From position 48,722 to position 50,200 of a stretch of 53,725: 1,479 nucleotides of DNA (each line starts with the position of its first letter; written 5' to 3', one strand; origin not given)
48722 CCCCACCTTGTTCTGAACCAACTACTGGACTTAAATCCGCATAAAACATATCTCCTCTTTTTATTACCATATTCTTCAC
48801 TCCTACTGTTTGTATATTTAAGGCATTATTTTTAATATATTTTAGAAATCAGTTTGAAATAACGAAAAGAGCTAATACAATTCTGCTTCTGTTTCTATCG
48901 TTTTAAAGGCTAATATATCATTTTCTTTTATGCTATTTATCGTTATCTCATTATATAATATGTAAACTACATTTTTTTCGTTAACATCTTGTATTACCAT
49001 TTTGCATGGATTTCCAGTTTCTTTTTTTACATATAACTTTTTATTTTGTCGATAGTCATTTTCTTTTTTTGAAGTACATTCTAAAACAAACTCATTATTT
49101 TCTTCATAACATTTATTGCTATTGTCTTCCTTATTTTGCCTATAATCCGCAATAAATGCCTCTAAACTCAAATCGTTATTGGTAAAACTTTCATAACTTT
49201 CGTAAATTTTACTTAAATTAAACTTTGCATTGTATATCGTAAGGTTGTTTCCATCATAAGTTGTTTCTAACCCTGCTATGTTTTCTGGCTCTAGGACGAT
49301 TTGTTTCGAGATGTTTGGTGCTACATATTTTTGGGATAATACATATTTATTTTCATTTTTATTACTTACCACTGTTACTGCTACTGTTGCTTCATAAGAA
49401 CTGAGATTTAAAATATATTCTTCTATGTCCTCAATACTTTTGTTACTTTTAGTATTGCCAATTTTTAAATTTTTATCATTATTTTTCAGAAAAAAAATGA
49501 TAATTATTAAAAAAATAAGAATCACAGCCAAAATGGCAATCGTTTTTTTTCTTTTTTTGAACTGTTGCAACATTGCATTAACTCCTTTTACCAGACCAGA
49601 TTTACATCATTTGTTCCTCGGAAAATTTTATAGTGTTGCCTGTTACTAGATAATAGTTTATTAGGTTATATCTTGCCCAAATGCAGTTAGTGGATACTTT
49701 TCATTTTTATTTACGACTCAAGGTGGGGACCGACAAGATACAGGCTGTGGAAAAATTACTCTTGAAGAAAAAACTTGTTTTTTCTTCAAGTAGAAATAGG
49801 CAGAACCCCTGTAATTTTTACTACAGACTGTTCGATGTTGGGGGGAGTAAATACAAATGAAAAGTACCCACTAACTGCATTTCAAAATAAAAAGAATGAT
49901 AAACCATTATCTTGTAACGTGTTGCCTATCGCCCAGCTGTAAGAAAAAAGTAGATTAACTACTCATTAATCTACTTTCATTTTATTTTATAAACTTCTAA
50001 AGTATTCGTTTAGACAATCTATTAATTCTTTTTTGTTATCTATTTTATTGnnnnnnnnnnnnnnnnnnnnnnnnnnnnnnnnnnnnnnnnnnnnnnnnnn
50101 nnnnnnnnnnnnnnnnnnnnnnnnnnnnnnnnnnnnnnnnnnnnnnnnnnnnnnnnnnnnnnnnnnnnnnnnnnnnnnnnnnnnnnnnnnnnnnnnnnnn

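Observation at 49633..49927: Hairpin element copy 3 is a 277-bp foldback flanked by a 9-bp direct repeat, which suggests mobility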

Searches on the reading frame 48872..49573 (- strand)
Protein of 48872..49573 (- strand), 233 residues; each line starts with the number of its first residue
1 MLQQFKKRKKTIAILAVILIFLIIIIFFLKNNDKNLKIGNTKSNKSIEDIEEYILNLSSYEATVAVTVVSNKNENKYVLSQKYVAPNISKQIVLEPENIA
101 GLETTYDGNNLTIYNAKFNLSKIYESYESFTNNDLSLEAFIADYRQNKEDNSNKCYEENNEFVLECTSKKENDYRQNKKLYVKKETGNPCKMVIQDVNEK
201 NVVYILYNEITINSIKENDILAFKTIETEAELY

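Call 36: find_encoding_contigs(protein=window:48872-49573:-, flank=3000, max_places=10)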
Protein window:48872-49573:- (233 aa): 2 contigs read that carry it; 2 places shown.
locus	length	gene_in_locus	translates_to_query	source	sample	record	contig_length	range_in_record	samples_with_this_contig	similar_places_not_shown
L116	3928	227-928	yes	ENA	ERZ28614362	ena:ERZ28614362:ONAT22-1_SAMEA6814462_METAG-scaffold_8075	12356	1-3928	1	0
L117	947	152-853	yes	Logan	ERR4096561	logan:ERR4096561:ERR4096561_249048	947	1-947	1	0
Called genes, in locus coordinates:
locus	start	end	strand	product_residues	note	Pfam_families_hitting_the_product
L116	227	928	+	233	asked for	PF27667:YdcC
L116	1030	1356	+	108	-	PF02452:PemK_toxin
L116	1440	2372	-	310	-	PF13487:HD_5, PF01966:HD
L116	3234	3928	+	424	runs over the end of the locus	PF01979:Amidohydro_1, PF07969:Amidohydro_3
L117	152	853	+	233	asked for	PF27667:YdcC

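Call 46: search_protein_families(library=pfam, proteins=[window:48872-49573:-])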
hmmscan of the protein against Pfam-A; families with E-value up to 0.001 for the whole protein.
window:48872-49573:- (233 aa): 0 families

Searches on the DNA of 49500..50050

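Call 8: search_rna_families(source=window, start=49500, end=50050, threshold=evalue, max_evalue=10, show_alignments=3)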
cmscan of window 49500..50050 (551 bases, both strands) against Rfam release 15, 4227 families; matches with E-value up to 10: 11.
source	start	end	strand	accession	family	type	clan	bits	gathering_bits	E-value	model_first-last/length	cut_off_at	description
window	49741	49830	+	RF00351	snoR20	Gene; snRNA; snoRNA; CD-box;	-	22.8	43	1.2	1-90/90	no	Small nucleolar RNA R20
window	49507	49591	+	RF00336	snoJ26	Gene; snRNA; snoRNA; CD-box;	-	18.2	50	2.3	1-147/147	no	Small nucleolar RNA J26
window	49687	49872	-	RF04127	MIR8007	Gene; miRNA;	-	17.9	195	0.56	1-226/226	no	MIR8007 microRNA precursor family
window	49507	49586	-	RF02074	STnc240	Gene; sRNA;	-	17.7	55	7.5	1-77/77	no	Enterobacterial sRNA STnc240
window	49944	49980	+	RF01374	CRISPR-DR61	Gene; CRISPR;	-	16.5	38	7.5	1-37/37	no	CRISPR RNA direct repeat element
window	49937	49993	+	RF00994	mir-1255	Gene; miRNA;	-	15.7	63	3.1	1-67/67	no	mir-1255 microRNA precursor family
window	49944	49980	-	RF00994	mir-1255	Gene; miRNA;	-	15.4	63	3.6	16-51/67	no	mir-1255 microRNA precursor family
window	49762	49793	+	RF04343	Plastid-psbA-2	Cis-reg;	CL00153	14.7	55.8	8.8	1-60/60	no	Plastid-psbA-2 3UTR RNA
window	49718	49852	+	RF00045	SNORA73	Gene; snRNA; snoRNA; HACA-box;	CL00078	12.9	74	0.79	1-219/219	no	Small nucleolar RNA SNORA73 family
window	49831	49982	+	RF00230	T-box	Cis-reg; leader;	-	12.6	93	2.1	1-219/219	no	T-box leader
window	49506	49536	+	RF01675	CrcZ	Gene; sRNA;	-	8.1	95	8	1-398/398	no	Pseudomonas sRNA CrcZ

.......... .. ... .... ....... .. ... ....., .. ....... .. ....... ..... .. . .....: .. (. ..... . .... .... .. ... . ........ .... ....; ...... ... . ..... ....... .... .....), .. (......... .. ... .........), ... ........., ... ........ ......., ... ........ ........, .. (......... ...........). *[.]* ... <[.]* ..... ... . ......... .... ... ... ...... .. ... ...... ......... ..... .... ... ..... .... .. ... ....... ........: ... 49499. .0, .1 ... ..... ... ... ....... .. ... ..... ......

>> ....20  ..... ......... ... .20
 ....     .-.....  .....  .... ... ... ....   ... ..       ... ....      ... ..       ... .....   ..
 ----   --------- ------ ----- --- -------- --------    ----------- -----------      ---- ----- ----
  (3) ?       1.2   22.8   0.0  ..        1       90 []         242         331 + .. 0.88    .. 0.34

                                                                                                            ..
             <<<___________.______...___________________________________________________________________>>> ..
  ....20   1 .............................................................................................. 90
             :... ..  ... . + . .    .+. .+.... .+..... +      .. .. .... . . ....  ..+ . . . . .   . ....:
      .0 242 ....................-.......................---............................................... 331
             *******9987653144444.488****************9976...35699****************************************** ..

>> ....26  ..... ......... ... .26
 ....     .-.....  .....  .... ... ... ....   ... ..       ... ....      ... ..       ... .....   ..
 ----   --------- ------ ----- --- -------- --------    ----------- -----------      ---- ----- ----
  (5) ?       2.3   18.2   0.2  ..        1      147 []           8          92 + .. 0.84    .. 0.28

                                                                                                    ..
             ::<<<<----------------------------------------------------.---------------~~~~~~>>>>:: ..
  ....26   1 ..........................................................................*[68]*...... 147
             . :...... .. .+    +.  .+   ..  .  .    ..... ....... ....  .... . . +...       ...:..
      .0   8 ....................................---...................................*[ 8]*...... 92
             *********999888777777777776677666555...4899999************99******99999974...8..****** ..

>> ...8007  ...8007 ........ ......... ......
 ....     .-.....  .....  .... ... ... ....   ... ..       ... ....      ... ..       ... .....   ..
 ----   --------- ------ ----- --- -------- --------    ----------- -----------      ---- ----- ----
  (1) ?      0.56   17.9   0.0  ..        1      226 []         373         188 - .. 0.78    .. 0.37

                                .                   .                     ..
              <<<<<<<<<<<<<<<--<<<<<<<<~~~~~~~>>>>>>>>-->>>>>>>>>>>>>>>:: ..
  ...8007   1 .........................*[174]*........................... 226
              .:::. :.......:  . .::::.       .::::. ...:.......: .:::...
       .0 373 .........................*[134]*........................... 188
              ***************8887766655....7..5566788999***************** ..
